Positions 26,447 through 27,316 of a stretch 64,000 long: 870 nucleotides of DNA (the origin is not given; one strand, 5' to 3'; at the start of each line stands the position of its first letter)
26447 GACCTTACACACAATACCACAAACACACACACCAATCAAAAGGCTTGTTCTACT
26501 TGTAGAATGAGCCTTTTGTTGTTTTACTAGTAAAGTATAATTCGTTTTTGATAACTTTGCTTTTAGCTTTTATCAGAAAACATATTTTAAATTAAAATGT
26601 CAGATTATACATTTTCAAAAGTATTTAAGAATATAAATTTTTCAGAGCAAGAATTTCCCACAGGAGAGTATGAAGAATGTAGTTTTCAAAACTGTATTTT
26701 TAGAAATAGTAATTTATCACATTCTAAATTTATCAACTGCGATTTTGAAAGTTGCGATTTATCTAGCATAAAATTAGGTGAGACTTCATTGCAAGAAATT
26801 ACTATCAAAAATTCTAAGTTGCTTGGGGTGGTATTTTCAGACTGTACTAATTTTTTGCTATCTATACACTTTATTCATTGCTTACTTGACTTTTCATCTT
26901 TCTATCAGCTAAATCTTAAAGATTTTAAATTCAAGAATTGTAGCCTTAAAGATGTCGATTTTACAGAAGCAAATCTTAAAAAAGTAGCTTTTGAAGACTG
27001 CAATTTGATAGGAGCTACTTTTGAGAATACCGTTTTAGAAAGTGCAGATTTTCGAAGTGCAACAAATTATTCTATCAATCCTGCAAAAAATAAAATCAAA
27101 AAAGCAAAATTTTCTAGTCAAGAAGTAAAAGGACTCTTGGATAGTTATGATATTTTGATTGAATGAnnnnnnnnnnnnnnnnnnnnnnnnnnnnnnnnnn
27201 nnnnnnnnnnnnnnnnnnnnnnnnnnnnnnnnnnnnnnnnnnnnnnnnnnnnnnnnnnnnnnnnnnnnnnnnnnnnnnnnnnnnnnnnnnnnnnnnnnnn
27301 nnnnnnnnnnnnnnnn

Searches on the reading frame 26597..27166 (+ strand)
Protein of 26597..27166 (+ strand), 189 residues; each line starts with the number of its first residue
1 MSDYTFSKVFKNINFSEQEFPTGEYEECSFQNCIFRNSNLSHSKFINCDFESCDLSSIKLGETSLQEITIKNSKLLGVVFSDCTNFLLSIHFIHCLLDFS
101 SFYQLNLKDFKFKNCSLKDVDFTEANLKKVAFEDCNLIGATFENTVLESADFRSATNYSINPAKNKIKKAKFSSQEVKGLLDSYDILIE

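Call 10: find_encoding_contigs(protein=window:26597-27166:+, flank=3000, max_places=10)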
Protein window:26597-27166:+ (189 aa): 1 contig read that carries it; 1 place shown.
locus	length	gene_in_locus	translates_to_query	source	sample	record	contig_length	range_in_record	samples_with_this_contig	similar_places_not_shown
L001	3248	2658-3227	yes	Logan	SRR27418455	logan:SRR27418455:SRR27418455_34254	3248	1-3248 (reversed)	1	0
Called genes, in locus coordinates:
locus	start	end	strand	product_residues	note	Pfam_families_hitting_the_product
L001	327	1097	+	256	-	PF13489:Methyltransf_23, PF13847:Methyltransf_31, PF08241:Methyltransf_11, PF08242:Methyltransf_12, PF13649:Methyltransf_25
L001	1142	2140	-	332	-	PF12833:HTH_18, PF00165:HTH_AraC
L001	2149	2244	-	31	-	-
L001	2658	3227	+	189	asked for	-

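Call 11: search_protein_families(library=pfam, proteins=[window:26597-27163:+])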
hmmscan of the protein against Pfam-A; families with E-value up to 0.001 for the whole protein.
window:26597-27163:+ (189 aa): 5 families
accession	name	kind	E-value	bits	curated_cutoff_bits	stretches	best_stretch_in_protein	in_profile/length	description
PF13599.13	Pentapeptide_4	-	2.9e-32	111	38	3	89-154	5-70/78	Pentapeptide repeat region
PF00805.28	Pentapeptide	-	7.3e-18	64.2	20.2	3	27-57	5-35/40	Pentapeptide repeats (8 copies)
PF13576.12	Pentapeptide_3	-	1.9e-10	41.2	27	1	112-156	1-48/48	Pentapeptide repeats (9 copies)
PF23894.2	LD_SV2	-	1.1e-08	35.7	29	1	100-154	30-84/92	SV2A/B/C luminal domain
PF25296.1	Decapeptide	-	0.00049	20.4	45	0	106-153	16-63/74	Decapeptide repeat region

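Call 12: find_related_loci(query=window:26597-27163:+, collection=genome_contigs, flank=4000)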
Query window:26597-27163:+ (189 aa) in genome_contigs; peptide patterns used: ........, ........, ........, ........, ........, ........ (x = any residue, [..] = any of these).
430 stretches matched a pattern; 42 encode a relative of the query (tblastn E <= 1e-3); 42 distinct loci.
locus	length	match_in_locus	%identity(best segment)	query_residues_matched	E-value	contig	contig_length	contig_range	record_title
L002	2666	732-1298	69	1-189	6e-82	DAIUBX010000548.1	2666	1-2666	MAG TPA_asm: Bernardetia sp. isolate CTOTU7301 NODE_72475_length_2666_cov_6.968594, whole genome shotgun sequence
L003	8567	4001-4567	68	1-189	3e-80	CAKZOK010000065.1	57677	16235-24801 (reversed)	MAG TPA_asm: uncultured Cytophagales bacterium isolate ERR2094166_bin.133_CONCOCT_v1.1_MAG genome assembly, contig: ERZ6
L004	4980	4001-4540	54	10-189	9e-58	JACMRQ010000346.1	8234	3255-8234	MAG: Arcicella sp. isolate LF-bin-95 FL-bin-95-contig-k141_1532740, whole genome shotgun sequence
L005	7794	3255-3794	53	10-189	2e-57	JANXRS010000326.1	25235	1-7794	MAG: Arcicella sp. isolate 336R_metabat_306 336R_k141_1435451, whole genome shotgun sequence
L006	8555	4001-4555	50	5-189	3e-57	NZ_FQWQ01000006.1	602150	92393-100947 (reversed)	Chryseolinea serpens strain DSM 24574, whole genome shotgun sequence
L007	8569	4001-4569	56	1-189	1e-56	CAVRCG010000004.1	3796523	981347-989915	MAG: uncultured Cytophagales bacterium isolate MFD03250.bin.2.105 genome assembly, contig: contig_5879, whole genome sho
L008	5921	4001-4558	49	4-189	9e-57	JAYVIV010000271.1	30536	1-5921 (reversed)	MAG: Arcicella sp. isolate GL51_Up_metabinner_4 GL51_Up_metabinner_4_270, whole genome shotgun sequence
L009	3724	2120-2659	52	10-189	3e-56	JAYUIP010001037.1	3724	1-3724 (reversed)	MAG: Arcicella sp. isolate GFS_8754 GFS_8754_1036, whole genome shotgun sequence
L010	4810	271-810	49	10-189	1e-55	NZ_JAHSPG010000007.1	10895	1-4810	Pinibacter aurantiacus strain MAH-26 platanus_K_17_124_7, whole genome shotgun sequence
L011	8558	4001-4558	51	4-189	2e-55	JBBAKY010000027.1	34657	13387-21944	MAG: Arcicella sp. isolate EUL_049 ctg27-EUL_049, whole genome shotgun sequence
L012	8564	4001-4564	48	2-189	7e-54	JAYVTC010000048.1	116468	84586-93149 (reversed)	MAG: Cyclobacteriaceae bacterium isolate GL74_DN_metabinner_5 GL74_DN_metabinner_5_47, whole genome shotgun sequence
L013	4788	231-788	49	4-189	3e-53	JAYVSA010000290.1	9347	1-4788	MAG: Breznakibacter sp. isolate GL73_UP_concoct_17 GL73_UP_concoct_17_289, whole genome shotgun sequence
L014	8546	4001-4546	47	8-189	7e-53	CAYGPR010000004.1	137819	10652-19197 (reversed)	MAG TPA_asm: uncultured Maribacter sp. isolate ERP117304_co3_264 genome assembly, contig: NODE_143_length_137819_cov_10.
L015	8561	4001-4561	44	2-188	9e-52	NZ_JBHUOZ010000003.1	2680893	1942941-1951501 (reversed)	Terrimonas rubra strain KCTC 23299 velvet_auto_83_3, whole genome shotgun sequence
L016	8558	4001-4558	48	4-189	2e-54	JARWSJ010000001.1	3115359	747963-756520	Chitinophagaceae bacterium 26-R-25 NODE_1_length_3115359_cov_186.088196, whole genome shotgun sequence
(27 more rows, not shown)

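Call 82: search_protein_families(library=ncbifam, proteins=[window:26597-27163:+], max_evalue=0.01)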
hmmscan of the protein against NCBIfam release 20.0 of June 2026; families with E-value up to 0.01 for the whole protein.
window:26597-27163:+ (189 aa): 19 families
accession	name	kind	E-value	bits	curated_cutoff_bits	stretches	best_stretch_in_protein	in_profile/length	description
NF047416.1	penta_HetL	equivalog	6.6e-18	64.9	260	2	29-177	14-150/218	heterocyst differentiation pentapeptide repeat protein HetL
NF051894.1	anti_phage_HalA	equivalog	6.7e-15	55.1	250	2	9-85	73-149/338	anti-phage Hailong system effector protein HalA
NF033086.2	penta_rpt_Qnr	equivalog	4.2e-13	49.5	240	2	10-105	2-96/211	Qnr family pentapeptide repeat protein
NF000421.1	penta_rpt_QnrVC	exception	2.3e-12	47.3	460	2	8-105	6-102/218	QnrVC family quinolone resistance pentapeptide repeat protein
NF000071.4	penta_rpt_QnrA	exception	4.3e-11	43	450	2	97-157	8-69/218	QnrA family quinolone resistance pentapeptide repeat protein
NF000056.3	penta_rpt_QnrS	exception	4.8e-11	42.7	460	2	5-105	3-102/218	QnrS family quinolone resistance pentapeptide repeat protein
NF012151.0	penta_rpt_QnrAS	exception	5.2e-11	43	490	2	6-104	4-101/218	QnrAS family quinolone resistance pentapeptide repeat protein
NF012152.0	penta_rpt_QnrC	exception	5.6e-11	42.8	500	2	87-175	18-102/221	QnrC family quinolone resistance pentapeptide repeat protein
NF000349.1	mfpA_AE000516.2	equivalog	3e-09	37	360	1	60-157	54-149/183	pentapeptide repeat protein MfpA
NF052603.1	penta_Alr5209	equivalog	3.6e-09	36.7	125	1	104-174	22-92/113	Alr5209 family pentapeptide repeat protein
NF011743.0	PRK15196.1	equivalog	1.7e-07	30.5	354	1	104-148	291-335/350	type III secretion system effector PipB2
NF033375.2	penta_rpt_QnrE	exception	6.1e-07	29.7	480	1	59-148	9-102/214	QnrE family quinolone resistance pentapeptide repeat protein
NF000139.2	penta_rpt_QnrD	exception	2e-06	28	425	2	8-82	3-88/214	QnrD family quinolone resistance pentapeptide repeat protein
NF000420.1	penta_rpt_QnrB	exception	1.5e-05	25.1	460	0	9-81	24-97/214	QnrB family quinolone resistance pentapeptide repeat protein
NF033900.0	T4SS_IcmE_DotG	equivalog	2.3e-05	22.7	750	1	106-177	555-626/1008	type IVB secretion system protein DotG/IcmE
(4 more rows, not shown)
